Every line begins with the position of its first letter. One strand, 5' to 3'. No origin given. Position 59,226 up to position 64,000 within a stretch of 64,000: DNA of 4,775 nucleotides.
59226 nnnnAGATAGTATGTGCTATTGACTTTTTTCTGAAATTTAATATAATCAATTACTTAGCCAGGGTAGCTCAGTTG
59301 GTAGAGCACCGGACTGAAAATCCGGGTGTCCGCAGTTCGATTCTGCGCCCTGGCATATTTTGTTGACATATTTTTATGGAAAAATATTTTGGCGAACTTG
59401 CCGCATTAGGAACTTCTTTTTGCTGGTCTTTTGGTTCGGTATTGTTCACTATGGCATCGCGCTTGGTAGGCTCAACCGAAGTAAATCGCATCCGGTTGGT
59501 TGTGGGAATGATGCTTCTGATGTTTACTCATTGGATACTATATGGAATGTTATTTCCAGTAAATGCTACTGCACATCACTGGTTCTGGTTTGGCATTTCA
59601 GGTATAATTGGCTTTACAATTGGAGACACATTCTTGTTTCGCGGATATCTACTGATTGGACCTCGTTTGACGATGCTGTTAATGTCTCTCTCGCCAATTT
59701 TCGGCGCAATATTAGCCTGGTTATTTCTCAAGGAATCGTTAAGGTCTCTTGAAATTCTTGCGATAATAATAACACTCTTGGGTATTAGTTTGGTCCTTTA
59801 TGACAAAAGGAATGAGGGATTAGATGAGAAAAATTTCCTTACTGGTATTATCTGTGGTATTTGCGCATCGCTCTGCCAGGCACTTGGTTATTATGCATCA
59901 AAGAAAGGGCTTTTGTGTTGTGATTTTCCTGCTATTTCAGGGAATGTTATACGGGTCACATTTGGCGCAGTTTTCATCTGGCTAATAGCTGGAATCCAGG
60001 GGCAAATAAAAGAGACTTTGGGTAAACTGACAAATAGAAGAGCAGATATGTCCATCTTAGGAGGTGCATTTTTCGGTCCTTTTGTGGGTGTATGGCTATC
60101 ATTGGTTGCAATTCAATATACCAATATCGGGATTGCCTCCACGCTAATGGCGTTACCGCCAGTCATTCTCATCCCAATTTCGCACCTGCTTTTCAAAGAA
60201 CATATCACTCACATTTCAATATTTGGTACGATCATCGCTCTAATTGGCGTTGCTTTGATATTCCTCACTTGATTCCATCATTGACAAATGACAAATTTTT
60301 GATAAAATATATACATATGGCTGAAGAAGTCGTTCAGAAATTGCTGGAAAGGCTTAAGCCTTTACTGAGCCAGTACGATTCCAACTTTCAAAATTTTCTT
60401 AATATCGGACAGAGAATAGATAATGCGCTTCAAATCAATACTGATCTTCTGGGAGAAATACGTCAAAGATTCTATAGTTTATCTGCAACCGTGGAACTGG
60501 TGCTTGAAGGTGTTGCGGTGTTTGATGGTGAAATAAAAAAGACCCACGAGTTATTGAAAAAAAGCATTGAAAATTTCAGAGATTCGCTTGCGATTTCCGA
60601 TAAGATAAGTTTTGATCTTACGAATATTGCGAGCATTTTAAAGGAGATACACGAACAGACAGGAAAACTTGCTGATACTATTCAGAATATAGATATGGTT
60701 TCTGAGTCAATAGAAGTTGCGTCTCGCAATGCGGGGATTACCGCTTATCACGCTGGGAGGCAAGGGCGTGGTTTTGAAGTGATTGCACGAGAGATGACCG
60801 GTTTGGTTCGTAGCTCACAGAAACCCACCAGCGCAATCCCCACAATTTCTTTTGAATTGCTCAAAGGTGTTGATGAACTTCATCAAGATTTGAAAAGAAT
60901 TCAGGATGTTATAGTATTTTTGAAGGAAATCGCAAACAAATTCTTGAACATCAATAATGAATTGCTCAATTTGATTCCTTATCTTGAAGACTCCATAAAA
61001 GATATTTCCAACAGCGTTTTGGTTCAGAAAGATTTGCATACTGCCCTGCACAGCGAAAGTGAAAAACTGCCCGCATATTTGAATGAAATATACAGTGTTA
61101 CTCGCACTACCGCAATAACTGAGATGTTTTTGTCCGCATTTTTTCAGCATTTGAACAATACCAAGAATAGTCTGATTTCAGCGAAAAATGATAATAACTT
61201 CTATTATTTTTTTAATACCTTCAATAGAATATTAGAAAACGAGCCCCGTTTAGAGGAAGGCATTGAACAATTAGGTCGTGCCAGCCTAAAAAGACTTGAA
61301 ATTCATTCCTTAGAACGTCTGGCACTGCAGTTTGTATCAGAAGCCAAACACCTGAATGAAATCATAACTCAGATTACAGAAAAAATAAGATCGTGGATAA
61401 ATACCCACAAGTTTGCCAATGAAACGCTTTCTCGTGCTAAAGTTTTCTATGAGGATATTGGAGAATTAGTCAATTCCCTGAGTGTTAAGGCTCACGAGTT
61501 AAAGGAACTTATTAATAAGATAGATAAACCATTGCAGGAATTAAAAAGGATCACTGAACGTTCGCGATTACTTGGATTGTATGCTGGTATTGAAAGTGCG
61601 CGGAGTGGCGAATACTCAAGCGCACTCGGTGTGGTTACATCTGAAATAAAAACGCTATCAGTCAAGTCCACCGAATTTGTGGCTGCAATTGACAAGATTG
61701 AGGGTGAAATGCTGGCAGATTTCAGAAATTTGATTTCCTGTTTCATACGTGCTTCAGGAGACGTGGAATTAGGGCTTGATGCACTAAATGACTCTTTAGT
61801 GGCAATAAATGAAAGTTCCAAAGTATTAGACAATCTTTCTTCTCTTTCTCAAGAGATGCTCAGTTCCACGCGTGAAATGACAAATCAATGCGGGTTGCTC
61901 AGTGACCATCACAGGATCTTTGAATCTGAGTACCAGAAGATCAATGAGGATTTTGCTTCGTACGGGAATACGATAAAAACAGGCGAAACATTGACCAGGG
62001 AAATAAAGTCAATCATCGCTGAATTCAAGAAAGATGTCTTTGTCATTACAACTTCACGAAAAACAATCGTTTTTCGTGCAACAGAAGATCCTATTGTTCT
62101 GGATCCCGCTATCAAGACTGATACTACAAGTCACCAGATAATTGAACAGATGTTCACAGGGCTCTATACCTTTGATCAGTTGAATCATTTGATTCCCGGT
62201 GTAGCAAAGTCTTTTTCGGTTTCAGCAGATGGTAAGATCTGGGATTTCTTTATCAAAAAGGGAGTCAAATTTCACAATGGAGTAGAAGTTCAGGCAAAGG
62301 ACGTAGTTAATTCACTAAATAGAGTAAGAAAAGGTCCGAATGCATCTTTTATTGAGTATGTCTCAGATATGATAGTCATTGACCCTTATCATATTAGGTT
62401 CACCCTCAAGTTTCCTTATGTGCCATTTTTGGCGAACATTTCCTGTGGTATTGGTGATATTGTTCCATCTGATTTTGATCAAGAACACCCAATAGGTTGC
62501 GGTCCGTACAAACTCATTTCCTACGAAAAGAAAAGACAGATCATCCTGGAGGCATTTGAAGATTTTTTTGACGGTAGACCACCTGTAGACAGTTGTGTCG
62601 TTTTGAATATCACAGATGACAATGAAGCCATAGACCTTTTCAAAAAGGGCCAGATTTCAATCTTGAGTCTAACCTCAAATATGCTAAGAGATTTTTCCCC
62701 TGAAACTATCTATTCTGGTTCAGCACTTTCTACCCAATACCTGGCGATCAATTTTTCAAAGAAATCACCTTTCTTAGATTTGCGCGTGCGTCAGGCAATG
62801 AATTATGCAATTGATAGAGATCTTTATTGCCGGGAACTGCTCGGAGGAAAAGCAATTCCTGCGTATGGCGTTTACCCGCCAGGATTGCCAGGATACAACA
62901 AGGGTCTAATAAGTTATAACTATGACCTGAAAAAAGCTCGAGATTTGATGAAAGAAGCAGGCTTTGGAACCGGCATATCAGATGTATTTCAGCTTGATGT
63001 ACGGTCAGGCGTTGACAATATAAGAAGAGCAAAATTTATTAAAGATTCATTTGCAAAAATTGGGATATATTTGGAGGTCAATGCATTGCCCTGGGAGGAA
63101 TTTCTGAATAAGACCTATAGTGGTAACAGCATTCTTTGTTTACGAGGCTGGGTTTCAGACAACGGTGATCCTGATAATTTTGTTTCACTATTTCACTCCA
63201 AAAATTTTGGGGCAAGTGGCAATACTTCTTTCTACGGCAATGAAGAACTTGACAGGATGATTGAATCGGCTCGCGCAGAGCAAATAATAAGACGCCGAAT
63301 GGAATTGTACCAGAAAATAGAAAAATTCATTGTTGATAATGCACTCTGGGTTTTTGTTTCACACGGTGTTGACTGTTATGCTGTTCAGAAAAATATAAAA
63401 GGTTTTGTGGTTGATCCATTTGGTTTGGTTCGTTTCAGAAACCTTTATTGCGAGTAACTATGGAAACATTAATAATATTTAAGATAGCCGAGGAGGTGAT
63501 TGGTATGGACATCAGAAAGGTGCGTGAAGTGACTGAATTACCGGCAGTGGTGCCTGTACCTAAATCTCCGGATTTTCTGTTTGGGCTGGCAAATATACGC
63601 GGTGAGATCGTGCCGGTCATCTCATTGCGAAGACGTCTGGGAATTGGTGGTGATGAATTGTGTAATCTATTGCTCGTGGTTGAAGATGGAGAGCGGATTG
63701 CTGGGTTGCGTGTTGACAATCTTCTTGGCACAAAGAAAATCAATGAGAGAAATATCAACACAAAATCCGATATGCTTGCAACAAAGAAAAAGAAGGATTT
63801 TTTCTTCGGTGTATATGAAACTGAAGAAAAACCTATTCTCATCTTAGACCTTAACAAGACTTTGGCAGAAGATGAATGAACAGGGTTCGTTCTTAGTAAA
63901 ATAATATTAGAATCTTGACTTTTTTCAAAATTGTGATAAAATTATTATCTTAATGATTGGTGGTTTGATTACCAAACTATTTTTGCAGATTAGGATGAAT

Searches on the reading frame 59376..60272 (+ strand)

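Call 50: search_protein_families(library=pfam, proteins=[window:59376-60272:+], max_evalue=0.00001)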
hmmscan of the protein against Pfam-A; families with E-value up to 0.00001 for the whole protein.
window:59376-60272:+ (298 aa): 3 families
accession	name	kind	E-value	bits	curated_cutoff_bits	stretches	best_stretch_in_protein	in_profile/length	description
PF00892.27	EamA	-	1.1e-36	126.6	28.2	2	156-296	2-134/135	EamA-like transporter family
PF03151.22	TPT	-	1.1e-06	28.7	30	0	103-294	98-289/291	Triose-phosphate Transporter family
PF05653.20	Mg_trans_NIPA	-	1.4e-06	28.1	26.2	1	68-142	49-122/295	Magnesium transporter NIPA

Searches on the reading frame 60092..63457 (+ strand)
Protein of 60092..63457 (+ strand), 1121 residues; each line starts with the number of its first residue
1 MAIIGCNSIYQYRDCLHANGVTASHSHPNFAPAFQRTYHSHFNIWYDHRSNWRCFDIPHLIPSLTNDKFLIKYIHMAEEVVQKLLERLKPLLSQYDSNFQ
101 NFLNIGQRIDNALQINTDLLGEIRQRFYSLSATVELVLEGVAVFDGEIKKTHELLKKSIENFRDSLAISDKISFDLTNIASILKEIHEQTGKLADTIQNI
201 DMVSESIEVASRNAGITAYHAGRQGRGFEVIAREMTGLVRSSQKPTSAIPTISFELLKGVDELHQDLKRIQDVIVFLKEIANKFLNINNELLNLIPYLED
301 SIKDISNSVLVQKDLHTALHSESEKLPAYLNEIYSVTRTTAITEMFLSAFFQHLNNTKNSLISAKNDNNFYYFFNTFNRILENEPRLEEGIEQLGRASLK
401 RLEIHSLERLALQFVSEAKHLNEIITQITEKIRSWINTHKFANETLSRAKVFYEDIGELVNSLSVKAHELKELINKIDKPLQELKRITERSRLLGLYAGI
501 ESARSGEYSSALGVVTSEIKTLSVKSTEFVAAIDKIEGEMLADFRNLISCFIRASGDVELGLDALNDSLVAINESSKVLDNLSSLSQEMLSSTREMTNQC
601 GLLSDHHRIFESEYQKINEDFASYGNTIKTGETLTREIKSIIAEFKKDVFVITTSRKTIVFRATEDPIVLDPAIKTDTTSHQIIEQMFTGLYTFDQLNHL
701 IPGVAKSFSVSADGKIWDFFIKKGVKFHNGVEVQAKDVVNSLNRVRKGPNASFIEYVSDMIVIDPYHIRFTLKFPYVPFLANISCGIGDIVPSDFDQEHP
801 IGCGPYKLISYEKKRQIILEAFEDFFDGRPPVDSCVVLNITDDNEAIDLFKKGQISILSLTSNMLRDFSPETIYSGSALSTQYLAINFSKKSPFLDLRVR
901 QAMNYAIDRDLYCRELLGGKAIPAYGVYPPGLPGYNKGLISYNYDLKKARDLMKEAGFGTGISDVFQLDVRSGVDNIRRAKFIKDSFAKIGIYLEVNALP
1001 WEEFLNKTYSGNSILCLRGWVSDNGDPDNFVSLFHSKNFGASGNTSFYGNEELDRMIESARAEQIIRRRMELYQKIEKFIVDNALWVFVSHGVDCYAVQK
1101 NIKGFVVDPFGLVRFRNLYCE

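Call 50: search_protein_families(library=pfam, proteins=[window:60092-63457:+], max_evalue=0.00001)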
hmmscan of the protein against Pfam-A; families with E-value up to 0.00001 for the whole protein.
window:60092-63457:+ (1121 aa): 2 families
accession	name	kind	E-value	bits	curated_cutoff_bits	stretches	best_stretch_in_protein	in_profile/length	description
PF00496.27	SBP_bac_5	-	9e-78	262.4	32.4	1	700-1038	2-364/368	Bacterial extracellular solute-binding proteins, family 5 Middle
PF00015.26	MCPsignal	-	3.6e-21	76.2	34.6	2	457-598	15-156/172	Methyl-accepting chemotaxis protein (MCP) signalling domain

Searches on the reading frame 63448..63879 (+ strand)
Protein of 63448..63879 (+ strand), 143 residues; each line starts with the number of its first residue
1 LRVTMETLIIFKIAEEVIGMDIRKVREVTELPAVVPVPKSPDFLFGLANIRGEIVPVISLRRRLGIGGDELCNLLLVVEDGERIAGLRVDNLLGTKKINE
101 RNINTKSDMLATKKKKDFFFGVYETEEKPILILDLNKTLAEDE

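Call 50: search_protein_families(library=pfam, proteins=[window:63448-63879:+], max_evalue=0.00001)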
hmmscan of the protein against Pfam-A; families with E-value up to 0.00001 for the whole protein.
window:63448-63879:+ (143 aa): 1 family
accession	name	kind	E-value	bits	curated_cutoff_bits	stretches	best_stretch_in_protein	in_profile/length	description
PF01584.24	CheW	-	1.7e-28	99.4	23.5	1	8-142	2-137/138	CheW-like domain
